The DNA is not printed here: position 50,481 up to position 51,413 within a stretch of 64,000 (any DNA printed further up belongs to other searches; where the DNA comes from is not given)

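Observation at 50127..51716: Two tandem secreted paralogs sharing a ~48-aa C-terminal domain I do not recognise. One carries a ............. repeat. Both sit beside a Spy/CpxP-like LTXXQ protein.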

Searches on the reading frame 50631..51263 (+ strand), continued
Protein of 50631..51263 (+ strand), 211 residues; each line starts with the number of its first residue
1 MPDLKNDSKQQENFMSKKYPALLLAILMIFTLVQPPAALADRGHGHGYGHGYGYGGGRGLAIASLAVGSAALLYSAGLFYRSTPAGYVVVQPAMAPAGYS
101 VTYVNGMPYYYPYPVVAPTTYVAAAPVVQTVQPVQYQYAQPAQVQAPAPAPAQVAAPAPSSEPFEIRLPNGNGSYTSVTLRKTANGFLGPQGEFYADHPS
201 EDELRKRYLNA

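Call 27: search_protein_families(library=pfam, proteins=[L005:6545-7054:+, L008:10111-10524:-, L008:4370-4804:+, L008:5639-6091:+, L008:6188-6490:+], max_evalue=10)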
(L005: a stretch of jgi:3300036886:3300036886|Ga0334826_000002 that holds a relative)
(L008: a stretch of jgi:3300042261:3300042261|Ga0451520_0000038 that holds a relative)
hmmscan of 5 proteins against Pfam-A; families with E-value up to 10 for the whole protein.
L005:6545-7054:+ (170 aa): 3 families
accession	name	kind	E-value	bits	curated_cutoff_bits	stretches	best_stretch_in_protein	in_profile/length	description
PF07813.17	LTXXQ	-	0.0075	17.4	24.3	2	62-156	9-100/100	LTXXQ motif family protein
PF11111.15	CENP-M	-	0.037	13.8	25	1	73-111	46-84/174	Centromere protein M (CENP-M)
PF10925.13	DUF2680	-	0.083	13.5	25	1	144-165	1-22/57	Protein of unknown function (DUF2680)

L008:10111-10524:- (137 aa): 5 families
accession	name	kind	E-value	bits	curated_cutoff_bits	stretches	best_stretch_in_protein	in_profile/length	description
PF07813.17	LTXXQ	-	5.1e-06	27.6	24.3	2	90-113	76-99/100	LTXXQ motif family protein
PF13801.11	Metal_resist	-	0.00015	22.4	29.2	1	10-97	2-82/125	Heavy-metal resistance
PF12297.13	EVC2_like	-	0.065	12.5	25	1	42-109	174-242/429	Ellis van Creveld protein 2 like protein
PF02203.21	TarH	-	0.14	12.5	25.2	1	57-119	109-168/177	Tar ligand binding domain homologue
PF09848.15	SLFN-g3_helicase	-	0.19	11.4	24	1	44-107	14-75/354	Schlafen group 3, DNA/RNA helicase domain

L008:4370-4804:+ (145 aa): 1 family
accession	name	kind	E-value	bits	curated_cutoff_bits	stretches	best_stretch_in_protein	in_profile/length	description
PF20125.4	DUF6515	-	3.8e-10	40.3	24.9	1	61-135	59-133/179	Family of unknown function (DUF6515)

L008:5639-6091:+ (151 aa): 1 family
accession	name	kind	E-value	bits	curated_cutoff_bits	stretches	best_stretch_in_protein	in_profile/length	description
PF16014.10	SAP130_C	-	7.5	5.9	27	1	48-99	98-149/406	Histone deacetylase complex subunit SAP130 C-terminus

L008:6188-6490:+ (101 aa): 1 family
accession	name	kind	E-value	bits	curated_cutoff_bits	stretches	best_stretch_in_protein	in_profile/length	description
PF08139.17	LPAM_1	-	1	10.4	20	1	17-29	1-13/18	Prokaryotic membrane lipoprotein lipid attachment site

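Call 56: predict_structure(alignment_id=A5)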
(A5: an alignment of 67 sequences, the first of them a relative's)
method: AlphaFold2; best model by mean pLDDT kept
length: 197 residues; sequences in the alignment: 67
mean_pLDDT: 69.7   pTM: 0.31
mean pLDDT of the five models: 69.7, 69.2, 67.8, 66.5, 65.9
residues with pLDDT >= 90: 47; 70-90: 62; 50-70: 38; < 50: 50
segments of 3 or more residues with pLDDT < 50: 29-35, 37-45, 106-109, 111-126, 130-132, 136-141
pLDDT, mean of each block of 10 residues (from residue 1): 75 84 52 45 50 75 84 84 75 72 49 43 44 47 67 92 94 94 93 82
secondary structure, 60 per line:
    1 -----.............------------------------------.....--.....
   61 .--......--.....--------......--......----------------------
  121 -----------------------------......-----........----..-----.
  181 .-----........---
elements in order: H6-18 E49-53 E56-61 E64-69 E72-76 E85-90 E93-98 E150-155 E161-168 H187-194

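Call 60: fold_search(model_id=the predicted structure, library=pdb)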
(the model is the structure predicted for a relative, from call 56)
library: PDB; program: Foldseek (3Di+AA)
matches with E <= 10: 57; with E <= 0.001: 0
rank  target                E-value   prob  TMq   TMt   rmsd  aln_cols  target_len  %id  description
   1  9eh9                  2.1e+00  0.38  0.17  0.29   3.9        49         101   22  Crystal structure of unbound N-SH2 domain of SHP2 (released 2026-01-07)
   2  9eic                  2.1e+00  0.30  0.17  0.29   4.1        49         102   22  Crystal structure of unbound N-SH2 domain of SHP2 with T42A mutation (released 2026-01-07)
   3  2ewr                  2.7e+00  0.08  0.09  0.12  12.2        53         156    9  Crystal structure of a putative nucleotidyltransferase (tm1012) from Thermotoga maritima at 1.60 A resolution (released 2005-12-06)
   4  8r1z_A                2.7e+00  0.08  0.09  0.06  11.8        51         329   10  MUC5AC D3 assembly. SNPs rs36189285, rs878913005: Arg996Gln, Arg1201Trp. (released 2025-03-12)
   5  5yvq_A                2.7e+00  0.04  0.15  0.11  18.6       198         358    7  Complex of Mu phage tail fiber and its chaperone (released 2019-05-22)
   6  2chc_A                3.4e+00  0.05  0.07  0.09  13.9        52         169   21  Structure of Rv3472(D26N), a function unknown protein from Mycobacterium tuberculosis (released 2007-05-01)
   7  9mlp_C                3.4e+00  0.02  0.11  0.06  18.4       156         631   12  Crystal structure of VgrS from Salmonella Typhimurium (released 2026-01-28)
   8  9c3c_b                4.0e+00  0.02  0.10  0.07  29.2       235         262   13  Cryo-EM structure of native dystrophin-glycoprotein complex (DGC) (released 2024-10-23)
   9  8qtb_A                4.5e+00  0.07  0.10  0.06  11.7        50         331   10  MUC5AC D'D3CysD1 domains. SNP rs36189285: Arg996Gln. (released 2025-03-12)
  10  9mlp_A                4.5e+00  0.02  0.13  0.06  19.0       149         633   11  Crystal structure of VgrS from Salmonella Typhimurium (released 2026-01-28)
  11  2dlz_MODEL_1_A        5.0e+00  0.11  0.16  0.24   6.0        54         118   15  Solution structure of the SH2 domain of human protein vav-2 (released 2007-04-03)
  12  2yry_MODEL_1_A        5.6e+00  0.08  0.13  0.19  10.9        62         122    5  Solution structure of the PH domain of Pleckstrin homology domain-containing family A member 6 from human (released 2007-10-09)
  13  5mlc_H                5.6e+00  0.06  0.12  0.13  10.6        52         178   13  Cryo-EM structure of the spinach chloroplast ribosome reveals the location of plastid-specific ribosomal proteins and  (released 2016-12-28)
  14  8pv1_LE               5.6e+00  0.03  0.10  0.11  22.8        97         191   18  Chaetomium thermophilum pre-60S State 6 - pre-5S rotation - L1 intermediate - composite structure (released 2023-11-15)
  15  8qsp_B                6.0e+00  0.06  0.10  0.06  11.3        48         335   10  MUC5AC D3 assembly. SNP rs36189285: Arg996Gln. (released 2025-02-12)
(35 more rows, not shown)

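Call 75: find_encoding_contigs(protein=P0003, flank=1000, max_places=2)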
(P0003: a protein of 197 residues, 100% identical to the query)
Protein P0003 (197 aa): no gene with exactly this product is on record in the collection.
